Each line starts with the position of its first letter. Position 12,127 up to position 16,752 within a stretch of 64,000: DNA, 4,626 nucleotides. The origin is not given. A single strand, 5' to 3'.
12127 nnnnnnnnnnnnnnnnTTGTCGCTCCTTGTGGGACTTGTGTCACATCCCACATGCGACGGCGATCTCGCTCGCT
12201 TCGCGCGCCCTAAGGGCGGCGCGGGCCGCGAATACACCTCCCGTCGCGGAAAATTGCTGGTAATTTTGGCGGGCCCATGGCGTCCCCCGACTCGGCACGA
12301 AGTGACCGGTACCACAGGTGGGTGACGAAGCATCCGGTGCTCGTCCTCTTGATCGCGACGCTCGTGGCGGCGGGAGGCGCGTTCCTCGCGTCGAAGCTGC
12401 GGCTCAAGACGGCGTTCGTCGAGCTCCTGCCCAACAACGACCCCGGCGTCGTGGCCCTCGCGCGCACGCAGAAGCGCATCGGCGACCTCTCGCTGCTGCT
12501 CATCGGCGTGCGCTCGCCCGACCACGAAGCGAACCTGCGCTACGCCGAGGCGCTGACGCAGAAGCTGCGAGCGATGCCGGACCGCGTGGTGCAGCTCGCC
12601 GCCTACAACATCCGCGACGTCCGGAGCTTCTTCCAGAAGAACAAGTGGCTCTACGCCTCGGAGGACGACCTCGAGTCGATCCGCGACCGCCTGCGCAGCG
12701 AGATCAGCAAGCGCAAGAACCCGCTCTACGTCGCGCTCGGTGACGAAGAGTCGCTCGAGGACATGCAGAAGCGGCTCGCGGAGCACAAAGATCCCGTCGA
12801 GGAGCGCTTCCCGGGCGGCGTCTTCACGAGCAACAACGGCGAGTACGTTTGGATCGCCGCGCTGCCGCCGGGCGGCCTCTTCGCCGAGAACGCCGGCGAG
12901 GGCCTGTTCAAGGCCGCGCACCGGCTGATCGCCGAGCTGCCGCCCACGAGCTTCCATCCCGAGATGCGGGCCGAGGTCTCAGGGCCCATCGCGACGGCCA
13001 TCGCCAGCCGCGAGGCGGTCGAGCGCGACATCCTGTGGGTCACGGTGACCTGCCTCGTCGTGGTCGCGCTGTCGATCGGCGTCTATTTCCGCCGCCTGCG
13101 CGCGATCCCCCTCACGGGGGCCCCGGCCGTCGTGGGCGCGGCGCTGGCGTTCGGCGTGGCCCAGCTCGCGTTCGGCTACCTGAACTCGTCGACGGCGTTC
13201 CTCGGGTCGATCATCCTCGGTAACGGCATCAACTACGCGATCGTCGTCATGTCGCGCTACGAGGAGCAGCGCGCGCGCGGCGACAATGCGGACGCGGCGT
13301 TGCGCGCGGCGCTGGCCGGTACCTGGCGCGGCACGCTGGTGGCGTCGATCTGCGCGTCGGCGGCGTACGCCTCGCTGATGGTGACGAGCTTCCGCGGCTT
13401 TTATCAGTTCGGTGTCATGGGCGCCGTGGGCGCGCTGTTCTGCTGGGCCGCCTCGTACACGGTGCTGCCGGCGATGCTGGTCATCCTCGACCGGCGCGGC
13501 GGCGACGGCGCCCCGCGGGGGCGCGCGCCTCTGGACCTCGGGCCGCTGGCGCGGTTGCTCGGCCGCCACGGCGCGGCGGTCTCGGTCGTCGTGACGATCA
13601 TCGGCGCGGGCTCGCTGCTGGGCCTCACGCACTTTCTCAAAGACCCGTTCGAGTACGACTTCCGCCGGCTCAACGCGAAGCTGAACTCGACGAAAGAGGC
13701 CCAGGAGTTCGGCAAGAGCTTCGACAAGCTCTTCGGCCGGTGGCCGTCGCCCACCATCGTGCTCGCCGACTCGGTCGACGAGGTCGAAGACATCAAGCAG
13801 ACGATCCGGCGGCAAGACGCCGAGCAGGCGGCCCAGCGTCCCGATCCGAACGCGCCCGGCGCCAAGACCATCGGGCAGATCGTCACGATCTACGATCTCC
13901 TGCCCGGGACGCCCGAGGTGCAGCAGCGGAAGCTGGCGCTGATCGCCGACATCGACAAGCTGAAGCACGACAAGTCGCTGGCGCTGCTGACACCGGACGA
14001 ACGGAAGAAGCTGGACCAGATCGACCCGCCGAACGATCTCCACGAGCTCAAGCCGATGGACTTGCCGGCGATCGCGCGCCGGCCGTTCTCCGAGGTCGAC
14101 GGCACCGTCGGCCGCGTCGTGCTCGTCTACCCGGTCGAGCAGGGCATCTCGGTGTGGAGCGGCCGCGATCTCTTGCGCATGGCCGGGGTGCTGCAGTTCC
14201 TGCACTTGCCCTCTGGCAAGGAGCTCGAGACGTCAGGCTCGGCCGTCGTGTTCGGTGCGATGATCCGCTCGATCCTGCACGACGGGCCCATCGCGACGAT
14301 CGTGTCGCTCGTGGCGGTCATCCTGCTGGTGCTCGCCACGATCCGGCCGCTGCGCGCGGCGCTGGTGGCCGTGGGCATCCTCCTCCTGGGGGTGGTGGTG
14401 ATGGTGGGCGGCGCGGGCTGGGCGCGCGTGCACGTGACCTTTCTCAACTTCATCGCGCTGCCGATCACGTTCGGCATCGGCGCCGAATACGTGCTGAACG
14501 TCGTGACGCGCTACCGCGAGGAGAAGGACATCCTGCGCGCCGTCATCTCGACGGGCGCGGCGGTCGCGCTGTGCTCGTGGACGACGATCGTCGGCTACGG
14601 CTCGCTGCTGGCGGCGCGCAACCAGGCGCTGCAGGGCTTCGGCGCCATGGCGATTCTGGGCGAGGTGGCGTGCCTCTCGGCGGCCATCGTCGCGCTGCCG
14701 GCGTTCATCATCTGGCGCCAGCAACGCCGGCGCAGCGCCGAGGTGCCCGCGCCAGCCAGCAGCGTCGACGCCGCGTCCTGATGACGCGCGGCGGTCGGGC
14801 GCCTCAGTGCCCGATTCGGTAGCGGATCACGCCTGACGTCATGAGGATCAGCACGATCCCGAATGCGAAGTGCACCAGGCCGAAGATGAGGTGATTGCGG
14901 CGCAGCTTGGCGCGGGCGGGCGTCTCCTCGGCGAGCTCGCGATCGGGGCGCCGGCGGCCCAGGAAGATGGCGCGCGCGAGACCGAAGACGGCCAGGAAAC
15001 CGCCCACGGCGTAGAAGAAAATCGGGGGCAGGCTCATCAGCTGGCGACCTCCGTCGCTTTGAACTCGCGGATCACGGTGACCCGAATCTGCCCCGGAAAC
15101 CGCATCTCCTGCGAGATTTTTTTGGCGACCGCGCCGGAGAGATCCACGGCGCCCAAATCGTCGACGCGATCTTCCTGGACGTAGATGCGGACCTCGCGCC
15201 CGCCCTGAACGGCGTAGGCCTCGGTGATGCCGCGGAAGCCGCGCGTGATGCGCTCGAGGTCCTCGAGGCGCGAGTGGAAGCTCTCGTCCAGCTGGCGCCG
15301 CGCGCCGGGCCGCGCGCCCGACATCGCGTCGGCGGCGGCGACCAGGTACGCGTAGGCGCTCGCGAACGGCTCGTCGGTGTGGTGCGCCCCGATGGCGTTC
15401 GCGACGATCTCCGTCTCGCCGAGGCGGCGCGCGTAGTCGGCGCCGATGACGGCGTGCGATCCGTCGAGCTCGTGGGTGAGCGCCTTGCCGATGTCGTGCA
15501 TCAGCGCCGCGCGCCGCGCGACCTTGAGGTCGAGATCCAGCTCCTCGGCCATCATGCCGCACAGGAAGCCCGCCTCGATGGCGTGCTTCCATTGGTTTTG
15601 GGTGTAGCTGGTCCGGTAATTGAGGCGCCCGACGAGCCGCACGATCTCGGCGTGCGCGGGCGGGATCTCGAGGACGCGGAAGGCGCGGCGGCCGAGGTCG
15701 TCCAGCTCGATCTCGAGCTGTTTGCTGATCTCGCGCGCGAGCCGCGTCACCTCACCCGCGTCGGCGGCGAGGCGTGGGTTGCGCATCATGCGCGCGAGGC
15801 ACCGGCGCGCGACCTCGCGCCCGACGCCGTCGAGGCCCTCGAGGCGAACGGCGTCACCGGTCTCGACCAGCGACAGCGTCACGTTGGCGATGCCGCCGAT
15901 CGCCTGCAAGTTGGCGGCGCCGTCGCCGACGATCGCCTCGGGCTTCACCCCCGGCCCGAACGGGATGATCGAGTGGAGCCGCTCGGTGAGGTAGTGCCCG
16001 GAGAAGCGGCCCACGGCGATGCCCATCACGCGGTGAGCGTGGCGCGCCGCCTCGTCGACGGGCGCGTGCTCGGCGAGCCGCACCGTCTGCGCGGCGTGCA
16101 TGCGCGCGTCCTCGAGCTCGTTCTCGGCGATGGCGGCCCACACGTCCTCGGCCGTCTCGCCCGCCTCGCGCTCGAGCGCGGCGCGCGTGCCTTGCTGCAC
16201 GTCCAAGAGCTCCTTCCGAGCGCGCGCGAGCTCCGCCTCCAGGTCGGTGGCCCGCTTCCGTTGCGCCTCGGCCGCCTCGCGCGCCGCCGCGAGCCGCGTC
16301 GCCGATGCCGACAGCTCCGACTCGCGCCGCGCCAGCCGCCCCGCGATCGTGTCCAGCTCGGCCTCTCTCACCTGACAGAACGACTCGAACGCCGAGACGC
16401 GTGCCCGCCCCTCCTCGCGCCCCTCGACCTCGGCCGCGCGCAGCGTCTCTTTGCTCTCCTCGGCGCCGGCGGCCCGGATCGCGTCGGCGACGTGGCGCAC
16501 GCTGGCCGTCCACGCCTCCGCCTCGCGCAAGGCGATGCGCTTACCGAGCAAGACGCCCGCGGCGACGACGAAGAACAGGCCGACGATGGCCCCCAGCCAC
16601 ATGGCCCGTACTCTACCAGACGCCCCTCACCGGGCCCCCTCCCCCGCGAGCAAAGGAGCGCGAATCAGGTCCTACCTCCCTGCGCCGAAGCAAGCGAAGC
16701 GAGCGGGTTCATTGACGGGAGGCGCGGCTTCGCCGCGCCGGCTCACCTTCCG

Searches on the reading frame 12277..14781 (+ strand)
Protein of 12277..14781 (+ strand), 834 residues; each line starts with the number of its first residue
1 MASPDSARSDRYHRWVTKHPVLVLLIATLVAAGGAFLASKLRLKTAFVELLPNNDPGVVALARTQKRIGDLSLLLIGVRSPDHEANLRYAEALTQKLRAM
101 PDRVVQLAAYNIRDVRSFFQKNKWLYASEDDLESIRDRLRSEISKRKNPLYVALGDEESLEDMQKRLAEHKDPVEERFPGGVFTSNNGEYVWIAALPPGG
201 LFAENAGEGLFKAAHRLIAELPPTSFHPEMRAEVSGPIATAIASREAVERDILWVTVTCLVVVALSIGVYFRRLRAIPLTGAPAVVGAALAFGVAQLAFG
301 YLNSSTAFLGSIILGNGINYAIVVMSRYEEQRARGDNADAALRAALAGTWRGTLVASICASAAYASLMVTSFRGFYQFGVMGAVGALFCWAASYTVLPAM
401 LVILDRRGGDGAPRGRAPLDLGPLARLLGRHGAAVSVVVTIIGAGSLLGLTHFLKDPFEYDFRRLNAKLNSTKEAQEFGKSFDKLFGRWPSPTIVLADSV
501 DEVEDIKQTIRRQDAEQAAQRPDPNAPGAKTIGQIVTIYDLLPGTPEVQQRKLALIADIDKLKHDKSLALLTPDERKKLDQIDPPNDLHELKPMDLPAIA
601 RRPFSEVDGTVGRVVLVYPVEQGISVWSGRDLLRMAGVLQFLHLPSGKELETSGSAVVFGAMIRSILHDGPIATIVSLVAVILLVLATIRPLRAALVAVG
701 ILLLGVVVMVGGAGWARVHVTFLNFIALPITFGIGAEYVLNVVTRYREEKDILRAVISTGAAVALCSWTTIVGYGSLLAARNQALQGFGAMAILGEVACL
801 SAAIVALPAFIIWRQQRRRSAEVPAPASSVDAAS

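Call 6: search_protein_families(library=pfam, proteins=[window:12277-14781:+], max_evalue=0.01)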
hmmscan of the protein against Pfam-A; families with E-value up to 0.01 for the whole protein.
window:12277-14781:+ (834 aa): 1 family
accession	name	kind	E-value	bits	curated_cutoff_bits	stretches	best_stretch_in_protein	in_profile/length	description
PF03176.21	MMPL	-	6.6e-37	127.6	20.5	2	159-408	56-306/333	MMPL family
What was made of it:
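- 12277..14781 (+): HAE3/MMPL-type RND transporter (HpnN/MmpL-like), divergent partner of the Omp85. MMPL E = 6.6e-37 (call 6).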

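Call 7: search_protein_families(library=ncbifam, proteins=[window:12277-14781:+], max_evalue=0.001)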
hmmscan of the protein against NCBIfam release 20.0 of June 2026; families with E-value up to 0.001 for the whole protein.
window:12277-14781:+ (834 aa): 5 families
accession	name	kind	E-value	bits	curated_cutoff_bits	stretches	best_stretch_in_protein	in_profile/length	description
TIGR03480.1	HpnN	hypoth_equivalog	1.2e-54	185.6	751.85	3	212-562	232-553/862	hopanoid biosynthesis associated RND transporter like protein HpnN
TIGR00921.1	2A067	subfamily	4.7e-41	140.6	351.9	2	639-812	552-732/733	hydrophobe/amphiphile efflux-3 (HAE3) family transporter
NF045600.2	BstA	equivalog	4.6e-34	117.5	1400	3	248-465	283-500/903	sterol transporter cytoplasmic membrane protein BstA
NF052374.1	HopndTporHpnN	equivalog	2.8e-30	105.1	1100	3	233-459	255-480/858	hopanoid transporter HpnN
TIGR00833.1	actII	subfamily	2.3e-28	99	874.7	1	211-450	134-379/910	MMPL family RND transporter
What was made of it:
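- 12277..14781 (+): The HpnN model scores 185.6 bits, below its cut-off of 751.85 (call 7).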

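Call 57: search_solved_structures(query=window:12277-14781:+, max_evalue=0.001)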
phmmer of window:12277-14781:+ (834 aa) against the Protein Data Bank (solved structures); distinct sequences matched with E-value up to 0.001: 13.
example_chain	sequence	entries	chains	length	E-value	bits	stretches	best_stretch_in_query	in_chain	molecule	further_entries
5khn_B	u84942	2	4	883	3.3e-18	68.6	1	256-460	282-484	RND transporter | Putative RND superfamily efflux pump membrane protein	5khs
6wu0_B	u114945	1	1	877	1e-15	60.3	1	254-459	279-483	Hopanoid biosynthesis associated RND transporter like protein HpnN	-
9syt_A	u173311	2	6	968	1.9e-12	49.5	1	184-408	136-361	Siderophore exporter MmpL4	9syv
9syj_A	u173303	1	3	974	2e-12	49.5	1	184-408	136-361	Siderophore exporter MmpL4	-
9gi0_B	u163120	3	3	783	4.7e-12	48.2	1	184-408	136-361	Siderophore exporter MmpL4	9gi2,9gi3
9dp6_A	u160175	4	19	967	1.4e-10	43.3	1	178-414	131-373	MmpL5 protein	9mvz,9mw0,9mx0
9b46_A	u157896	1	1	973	1.4e-10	43.3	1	178-414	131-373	MmpL5 protein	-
9rfu_D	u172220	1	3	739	2.3e-07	32.7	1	204-413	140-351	Siderophore exporter MmpL5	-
8zkp_A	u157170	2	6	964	5.1e-07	31.6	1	205-413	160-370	Siderophore exporter MmpL5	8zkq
9u51_A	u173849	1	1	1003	5.8e-07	31.4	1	205-413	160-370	Siderophore exporter MmpL5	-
9rgb_D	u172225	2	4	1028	6.2e-07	31.3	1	205-413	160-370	Siderophore exporter MmpL5,Green fluorescent protein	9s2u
9b43_A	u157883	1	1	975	9.3e-06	27.4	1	205-435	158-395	MmpL4 protein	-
9u4t_A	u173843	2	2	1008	1.1e-05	27.2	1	205-435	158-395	MmpL4 protein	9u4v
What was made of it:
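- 12277..14781 (+): PDB hits are HpnN 5khn (3.3e-18) and MmpL4/5 (call 57).
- Closest known: HpnN. Same: Its best PDB hits are HpnN 5khn (3.3e-18) and MmpL4/5 (calls 6, 57).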

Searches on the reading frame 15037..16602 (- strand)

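Call 8: search_protein_families(library=pfam, proteins=[window:15037-16602:-], max_evalue=0.001)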
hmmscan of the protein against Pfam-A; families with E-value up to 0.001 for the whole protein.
window:15037-16602:- (521 aa): 3 families
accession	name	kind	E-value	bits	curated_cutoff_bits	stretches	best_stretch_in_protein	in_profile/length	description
PF01966.28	HD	-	7.3e-15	55.7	22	1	339-428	3-114/116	HD domain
PF12072.13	RNase_Y_N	-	2.8e-10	40.4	32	1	9-202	6-199/201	RNase Y N-terminal region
PF08668.18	HDOD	-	0.00047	20.2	22.9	0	334-393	92-152/196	HDOD domain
